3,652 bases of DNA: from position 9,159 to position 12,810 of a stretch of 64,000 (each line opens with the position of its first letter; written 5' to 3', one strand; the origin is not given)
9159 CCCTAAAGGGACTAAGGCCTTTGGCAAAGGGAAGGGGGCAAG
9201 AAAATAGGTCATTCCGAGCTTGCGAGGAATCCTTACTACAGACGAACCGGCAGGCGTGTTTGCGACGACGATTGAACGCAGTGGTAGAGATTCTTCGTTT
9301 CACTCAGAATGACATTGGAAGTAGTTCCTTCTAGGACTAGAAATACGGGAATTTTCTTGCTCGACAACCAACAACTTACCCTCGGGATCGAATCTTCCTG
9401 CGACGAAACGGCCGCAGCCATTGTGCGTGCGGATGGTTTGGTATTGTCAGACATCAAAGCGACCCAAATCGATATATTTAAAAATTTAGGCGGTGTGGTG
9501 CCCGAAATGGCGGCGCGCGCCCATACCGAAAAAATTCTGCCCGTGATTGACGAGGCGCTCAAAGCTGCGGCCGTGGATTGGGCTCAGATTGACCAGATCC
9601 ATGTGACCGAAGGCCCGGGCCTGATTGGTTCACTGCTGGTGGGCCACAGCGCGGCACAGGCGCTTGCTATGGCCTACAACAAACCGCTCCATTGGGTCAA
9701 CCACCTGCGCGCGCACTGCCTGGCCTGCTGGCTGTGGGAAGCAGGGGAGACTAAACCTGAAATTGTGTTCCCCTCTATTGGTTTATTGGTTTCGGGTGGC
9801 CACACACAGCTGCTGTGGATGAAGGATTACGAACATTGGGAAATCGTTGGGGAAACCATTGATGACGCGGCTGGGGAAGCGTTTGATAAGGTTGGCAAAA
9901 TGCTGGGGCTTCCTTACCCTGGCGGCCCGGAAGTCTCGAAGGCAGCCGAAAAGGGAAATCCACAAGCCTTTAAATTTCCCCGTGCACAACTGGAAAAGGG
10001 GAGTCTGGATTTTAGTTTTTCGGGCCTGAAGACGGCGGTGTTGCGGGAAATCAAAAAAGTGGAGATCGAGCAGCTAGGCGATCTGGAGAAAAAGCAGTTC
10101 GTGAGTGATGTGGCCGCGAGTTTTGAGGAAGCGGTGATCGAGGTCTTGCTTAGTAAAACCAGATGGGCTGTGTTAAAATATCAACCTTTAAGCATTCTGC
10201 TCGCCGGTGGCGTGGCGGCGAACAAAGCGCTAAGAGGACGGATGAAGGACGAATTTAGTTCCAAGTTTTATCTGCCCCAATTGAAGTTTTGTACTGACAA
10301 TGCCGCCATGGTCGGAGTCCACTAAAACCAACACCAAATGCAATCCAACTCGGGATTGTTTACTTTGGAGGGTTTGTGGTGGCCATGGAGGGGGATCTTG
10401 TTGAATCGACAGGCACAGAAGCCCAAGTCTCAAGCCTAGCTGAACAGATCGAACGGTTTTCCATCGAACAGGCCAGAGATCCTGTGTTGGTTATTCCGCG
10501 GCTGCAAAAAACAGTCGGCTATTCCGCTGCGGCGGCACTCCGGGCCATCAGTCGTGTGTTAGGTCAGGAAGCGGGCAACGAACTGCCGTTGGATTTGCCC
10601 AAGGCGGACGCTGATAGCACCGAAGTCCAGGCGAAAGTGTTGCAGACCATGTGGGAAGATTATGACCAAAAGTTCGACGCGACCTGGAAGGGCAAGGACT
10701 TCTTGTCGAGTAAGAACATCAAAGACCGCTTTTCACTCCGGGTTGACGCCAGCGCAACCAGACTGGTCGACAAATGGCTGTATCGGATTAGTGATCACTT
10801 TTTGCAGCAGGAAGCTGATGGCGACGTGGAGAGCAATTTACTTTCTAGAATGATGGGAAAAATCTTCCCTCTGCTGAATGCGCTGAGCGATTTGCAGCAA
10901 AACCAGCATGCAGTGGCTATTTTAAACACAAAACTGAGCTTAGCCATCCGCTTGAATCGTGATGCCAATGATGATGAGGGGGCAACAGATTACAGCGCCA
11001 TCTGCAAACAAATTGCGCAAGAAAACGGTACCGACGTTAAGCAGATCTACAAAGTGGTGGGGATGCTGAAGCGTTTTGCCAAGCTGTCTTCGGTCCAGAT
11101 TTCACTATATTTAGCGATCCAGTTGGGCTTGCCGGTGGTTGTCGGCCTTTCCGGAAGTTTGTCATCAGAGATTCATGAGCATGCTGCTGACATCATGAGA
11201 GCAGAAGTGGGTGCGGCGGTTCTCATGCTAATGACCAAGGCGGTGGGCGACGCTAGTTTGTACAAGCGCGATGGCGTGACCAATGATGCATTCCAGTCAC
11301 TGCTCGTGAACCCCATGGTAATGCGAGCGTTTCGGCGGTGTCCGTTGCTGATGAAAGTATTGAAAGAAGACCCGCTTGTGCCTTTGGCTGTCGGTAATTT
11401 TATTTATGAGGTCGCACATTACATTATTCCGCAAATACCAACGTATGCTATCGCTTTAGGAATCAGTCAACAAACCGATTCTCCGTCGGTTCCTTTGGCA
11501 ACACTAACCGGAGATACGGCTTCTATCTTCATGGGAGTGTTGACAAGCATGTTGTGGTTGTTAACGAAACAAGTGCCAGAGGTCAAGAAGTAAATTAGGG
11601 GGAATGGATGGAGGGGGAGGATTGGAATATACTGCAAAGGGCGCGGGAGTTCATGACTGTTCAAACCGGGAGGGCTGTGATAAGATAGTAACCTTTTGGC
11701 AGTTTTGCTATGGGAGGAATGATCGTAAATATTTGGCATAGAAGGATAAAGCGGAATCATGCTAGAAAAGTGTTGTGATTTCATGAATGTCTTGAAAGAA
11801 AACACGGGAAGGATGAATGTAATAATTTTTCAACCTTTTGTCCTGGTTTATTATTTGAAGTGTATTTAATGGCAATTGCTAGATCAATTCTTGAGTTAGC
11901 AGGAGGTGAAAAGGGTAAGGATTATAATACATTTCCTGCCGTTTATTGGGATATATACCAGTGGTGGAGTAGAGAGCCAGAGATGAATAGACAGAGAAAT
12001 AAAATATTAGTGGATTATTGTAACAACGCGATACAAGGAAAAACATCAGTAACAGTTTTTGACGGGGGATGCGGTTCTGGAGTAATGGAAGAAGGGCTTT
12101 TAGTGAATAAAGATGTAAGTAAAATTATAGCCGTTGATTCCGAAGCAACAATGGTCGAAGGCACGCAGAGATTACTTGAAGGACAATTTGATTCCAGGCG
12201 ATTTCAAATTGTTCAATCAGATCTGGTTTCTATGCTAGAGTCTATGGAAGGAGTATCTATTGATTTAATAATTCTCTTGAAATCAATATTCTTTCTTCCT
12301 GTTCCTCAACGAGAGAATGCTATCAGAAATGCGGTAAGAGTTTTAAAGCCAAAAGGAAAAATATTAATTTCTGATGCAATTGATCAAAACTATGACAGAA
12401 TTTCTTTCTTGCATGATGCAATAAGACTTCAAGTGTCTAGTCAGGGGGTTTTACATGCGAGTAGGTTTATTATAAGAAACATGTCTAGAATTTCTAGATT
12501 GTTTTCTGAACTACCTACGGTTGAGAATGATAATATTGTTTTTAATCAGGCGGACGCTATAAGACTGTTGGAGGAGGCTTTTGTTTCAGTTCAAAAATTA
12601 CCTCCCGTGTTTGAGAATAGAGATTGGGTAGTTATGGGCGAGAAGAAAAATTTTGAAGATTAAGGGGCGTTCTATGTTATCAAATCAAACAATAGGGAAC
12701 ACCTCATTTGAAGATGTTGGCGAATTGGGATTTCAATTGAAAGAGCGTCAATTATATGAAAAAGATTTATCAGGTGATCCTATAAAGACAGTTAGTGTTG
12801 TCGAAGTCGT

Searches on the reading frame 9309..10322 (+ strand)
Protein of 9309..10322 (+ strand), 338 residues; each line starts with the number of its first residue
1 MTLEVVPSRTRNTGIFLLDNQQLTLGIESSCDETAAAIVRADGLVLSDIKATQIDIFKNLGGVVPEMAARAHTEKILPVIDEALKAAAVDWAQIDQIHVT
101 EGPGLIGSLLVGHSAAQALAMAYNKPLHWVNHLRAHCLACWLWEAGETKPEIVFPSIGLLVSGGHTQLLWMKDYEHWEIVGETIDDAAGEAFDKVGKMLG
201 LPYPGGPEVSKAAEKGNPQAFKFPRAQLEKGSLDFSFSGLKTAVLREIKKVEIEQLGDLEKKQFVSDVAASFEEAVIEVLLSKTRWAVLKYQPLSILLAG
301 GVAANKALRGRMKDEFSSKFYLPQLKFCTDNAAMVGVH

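Call 23: search_protein_families(library=pfam, proteins=[window:9309-10322:+], max_evalue=0.001)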
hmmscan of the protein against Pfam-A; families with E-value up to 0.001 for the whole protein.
window:9309-10322:+ (338 aa): 2 families
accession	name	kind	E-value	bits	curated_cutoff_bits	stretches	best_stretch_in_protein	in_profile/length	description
PF00814.31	TsaD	-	1.8e-90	303.7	24.8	1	45-336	2-263/264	tRNA N6-adenosine threonylcarbamoyltransferase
PF22521.2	HypF_C_2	-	5.3e-05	23.6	27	1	249-322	150-226/241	Carbamoyltransferase, Kae1-like Domain, second subdomain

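Call 53: list_cluster_members(proteins=[P0001, window:9309-10322:+, P0004, P0005, P0015, P0155, P0094, P0012])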
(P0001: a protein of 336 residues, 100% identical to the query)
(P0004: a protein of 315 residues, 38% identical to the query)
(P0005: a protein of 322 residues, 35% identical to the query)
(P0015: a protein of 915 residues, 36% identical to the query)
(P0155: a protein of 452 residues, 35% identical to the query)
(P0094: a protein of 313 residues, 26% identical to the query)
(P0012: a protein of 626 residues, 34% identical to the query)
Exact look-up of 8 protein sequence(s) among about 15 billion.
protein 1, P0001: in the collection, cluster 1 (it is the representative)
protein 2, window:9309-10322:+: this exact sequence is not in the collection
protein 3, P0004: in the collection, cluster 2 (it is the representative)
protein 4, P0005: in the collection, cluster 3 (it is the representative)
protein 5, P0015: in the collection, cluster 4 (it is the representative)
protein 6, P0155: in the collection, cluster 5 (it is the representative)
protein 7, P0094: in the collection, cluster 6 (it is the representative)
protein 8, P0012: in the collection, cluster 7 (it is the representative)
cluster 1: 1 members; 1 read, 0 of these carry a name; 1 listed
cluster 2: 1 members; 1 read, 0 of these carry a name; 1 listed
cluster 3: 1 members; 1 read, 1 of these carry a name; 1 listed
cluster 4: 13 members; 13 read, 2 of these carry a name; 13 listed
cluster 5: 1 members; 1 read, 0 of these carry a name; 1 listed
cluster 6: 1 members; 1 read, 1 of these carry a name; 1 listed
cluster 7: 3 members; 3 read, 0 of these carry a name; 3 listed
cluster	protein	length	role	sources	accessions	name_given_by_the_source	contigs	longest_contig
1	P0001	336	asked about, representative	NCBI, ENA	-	-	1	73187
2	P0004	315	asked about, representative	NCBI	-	-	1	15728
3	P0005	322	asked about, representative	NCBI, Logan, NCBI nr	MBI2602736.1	MAG: hypothetical protein HYW48_06750 [Deltaproteobacteria bacterium] | hypothetical protein [Deltaproteobacteria bacterium]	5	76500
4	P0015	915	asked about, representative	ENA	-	-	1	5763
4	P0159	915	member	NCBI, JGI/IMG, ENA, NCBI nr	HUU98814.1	MAG TPA: 1-deoxy-D-xylulose-5-phosphate synthase [Phycisphaerae bacterium] | 1-deoxy-D-xylulose-5-phosphate synthase [Phycisphaerae bacterium]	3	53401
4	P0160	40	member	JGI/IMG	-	hypothetical protein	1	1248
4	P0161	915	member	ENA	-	-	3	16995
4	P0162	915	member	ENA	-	-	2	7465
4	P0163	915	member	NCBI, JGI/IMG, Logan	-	-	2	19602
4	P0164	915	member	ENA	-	-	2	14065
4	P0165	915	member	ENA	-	-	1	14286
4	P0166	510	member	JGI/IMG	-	-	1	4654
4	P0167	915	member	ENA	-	-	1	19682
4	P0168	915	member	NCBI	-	-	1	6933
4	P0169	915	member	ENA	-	-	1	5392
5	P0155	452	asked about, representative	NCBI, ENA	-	-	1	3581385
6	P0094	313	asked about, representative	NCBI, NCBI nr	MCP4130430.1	MAG: hypothetical protein GY754_05565 [bacterium] | hypothetical protein [bacterium]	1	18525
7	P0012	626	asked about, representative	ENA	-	-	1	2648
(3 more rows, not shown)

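Call 56: find_homologous_proteins(query=window:9309-10322:+, max_evalue=1e-30)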
Query window:9309-10322:+ (338 aa): 8000 proteins with E <= 1e-30 among 8000 candidates; the best 120 are listed.
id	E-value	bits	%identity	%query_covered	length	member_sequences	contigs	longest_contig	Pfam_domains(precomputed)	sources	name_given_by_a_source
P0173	4.1e-120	419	58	100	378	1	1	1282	PF00814.32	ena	-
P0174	1.0e-117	411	61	93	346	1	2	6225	PF00814.32,PF22521.3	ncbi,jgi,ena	-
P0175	1.8e-117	410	61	93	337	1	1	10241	PF00814.32,PF22521.3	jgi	-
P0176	9.8e-117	408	59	93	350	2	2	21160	PF00814.32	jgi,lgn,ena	-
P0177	1.5e-105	371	56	93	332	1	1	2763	PF00814.32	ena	-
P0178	2.4e-95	338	53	93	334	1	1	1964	PF02543.22,PF00814.32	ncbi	-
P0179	2.4e-94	334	53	92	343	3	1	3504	PF00814.32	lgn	-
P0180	6.5e-94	333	53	93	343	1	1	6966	PF02543.22,PF00814.32,PF22521.3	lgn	-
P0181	1.3e-93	332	-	-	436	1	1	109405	PF00814.32,PF22521.3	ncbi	-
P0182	1.4e-93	332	52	92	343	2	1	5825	PF00814.32,PF22521.3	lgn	-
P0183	2.6e-93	331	52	93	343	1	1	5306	PF02543.22,PF00814.32,PF22521.3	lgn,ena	-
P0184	4.0e-93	330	51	93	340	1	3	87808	PF02543.22,PF00814.32,PF22521.3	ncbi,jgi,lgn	-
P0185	4.1e-93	330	55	92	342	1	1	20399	PF02543.22,PF00814.32,PF22521.3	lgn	-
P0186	6.2e-93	330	53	92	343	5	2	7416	PF00814.32,PF22521.3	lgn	-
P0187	7.4e-93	329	52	93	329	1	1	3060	PF02543.22,PF00814.32,PF22521.3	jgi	jgi:N6-L-threonylcarbamoyladenine synthase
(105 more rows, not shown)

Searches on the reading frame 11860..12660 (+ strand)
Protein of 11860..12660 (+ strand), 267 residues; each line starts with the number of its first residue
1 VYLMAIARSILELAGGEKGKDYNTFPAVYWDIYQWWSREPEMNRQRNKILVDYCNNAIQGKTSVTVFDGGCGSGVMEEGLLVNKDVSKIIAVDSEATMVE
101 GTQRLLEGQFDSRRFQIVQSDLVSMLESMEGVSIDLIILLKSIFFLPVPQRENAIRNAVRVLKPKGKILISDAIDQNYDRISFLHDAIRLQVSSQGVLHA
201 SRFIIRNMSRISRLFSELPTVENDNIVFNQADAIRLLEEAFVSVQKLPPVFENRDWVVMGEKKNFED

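Call 23: search_protein_families(library=pfam, proteins=[window:11860-12660:+], max_evalue=0.001)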
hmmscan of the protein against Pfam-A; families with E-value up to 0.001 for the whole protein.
window:11860-12660:+ (267 aa): 6 families
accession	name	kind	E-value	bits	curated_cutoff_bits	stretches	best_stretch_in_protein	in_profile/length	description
PF13649.12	Methyltransf_25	-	1.1e-10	42.5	27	1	66-166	1-97/97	Methyltransferase domain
PF08241.18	Methyltransf_11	-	3.7e-10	40.7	21.2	1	68-170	2-95/95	Methyltransferase domain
PF13847.12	Methyltransf_31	-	7.8e-09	35.8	27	1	63-174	4-113/145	Methyltransferase domain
PF08242.18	Methyltransf_12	-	2.6e-06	28.5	30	1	69-168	3-98/98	Methyltransferase domain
PF05175.20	MTS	-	7e-05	23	23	1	59-181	28-149/170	Methyltransferase small domain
PF13489.12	Methyltransf_23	-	0.00013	22.2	27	1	45-177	4-122/164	Methyltransferase domain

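Call 77: search_protein_families(library=ncbifam, proteins=[window:11860-12660:+], max_evalue=0.001)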
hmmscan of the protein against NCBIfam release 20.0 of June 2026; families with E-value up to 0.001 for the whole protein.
window:11860-12660:+ (267 aa): 19 families
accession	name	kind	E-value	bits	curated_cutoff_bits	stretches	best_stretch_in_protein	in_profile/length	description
NF043040.1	corrin_prot_MT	hypoth_equivalog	1.2e-10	41.3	180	1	62-190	41-167/216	corrinoid protein-associated methyltransferase CpaM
TIGR02072.1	BioC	equivalog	2.7e-09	37.2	184.95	1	44-178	17-140/244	malonyl-ACP O-methyltransferase BioC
NF041537.1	ArsM_AhpD_UU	exception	5.3e-07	28.7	510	1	64-174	78-184/345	arsenite methyltransferase/AhpD domain selenoprotein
NF041536.1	ArsM_DUF2284_UU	exception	1.7e-06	26.6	575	1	64-175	78-185/459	arsenite methyltransferase/DUF2284 domain selenoprotein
TIGR01983.1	UbiG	equivalog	2.9e-06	26.7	102.95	1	34-172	11-153/228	bifunctional 2-polyprenyl-6-hydroxyphenol methylase/3-demethylubiquinol 3-O-methyltransferase UbiG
NF045667.1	MTase_DVU1556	equivalog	3e-06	26.8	155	1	61-180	21-129/213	DVU_1556 family methyltransferase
TIGR02021.1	BchM-ChlM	equivalog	4.1e-06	26.4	158.9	1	62-147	54-132/218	magnesium protoporphyrin IX methyltransferase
NF001244.0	PRK00216.1-5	equivalog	5.5e-06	25.8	216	1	60-178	46-161/236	bifunctional demethylmenaquinone methyltransferase/2-methoxy-6-polyprenyl-1,4-benzoquinol methylase UbiE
TIGR01934.1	MenG_MenH_UbiE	subfamily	5.5e-06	25.8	158.35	1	57-178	34-149/223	ubiquinone/menaquinone biosynthesis methyltransferase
TIGR04074.1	bacter_Hen1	equivalog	1e-05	24.3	340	1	39-165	263-387/462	3' terminal RNA ribose 2'-O-methyltransferase Hen1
TIGR03534.1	RF_mod_PrmC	equivalog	2.4e-05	23.9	199.1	1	48-138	74-161/253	peptide chain release factor N(5)-glutamine methyltransferase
NF005379.0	PRK06922.1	equivalog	2.4e-05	22.9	602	1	46-178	409-543/677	class I SAM-dependent methyltransferase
TIGR00740.1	TIGR00740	equivalog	2.6e-05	24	193.3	1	62-177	53-166/239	carboxy-S-adenosyl-L-methionine synthase CmoA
NF008823.0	PRK11873.1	subfamily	2.9e-05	23.7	263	1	64-175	79-186/272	arsenite methyltransferase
NF047649.1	MTase_UXPK_star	exception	3.9e-05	22.8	460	1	65-174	80-185/283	methyltransferase/UXPK-star double selenoprotein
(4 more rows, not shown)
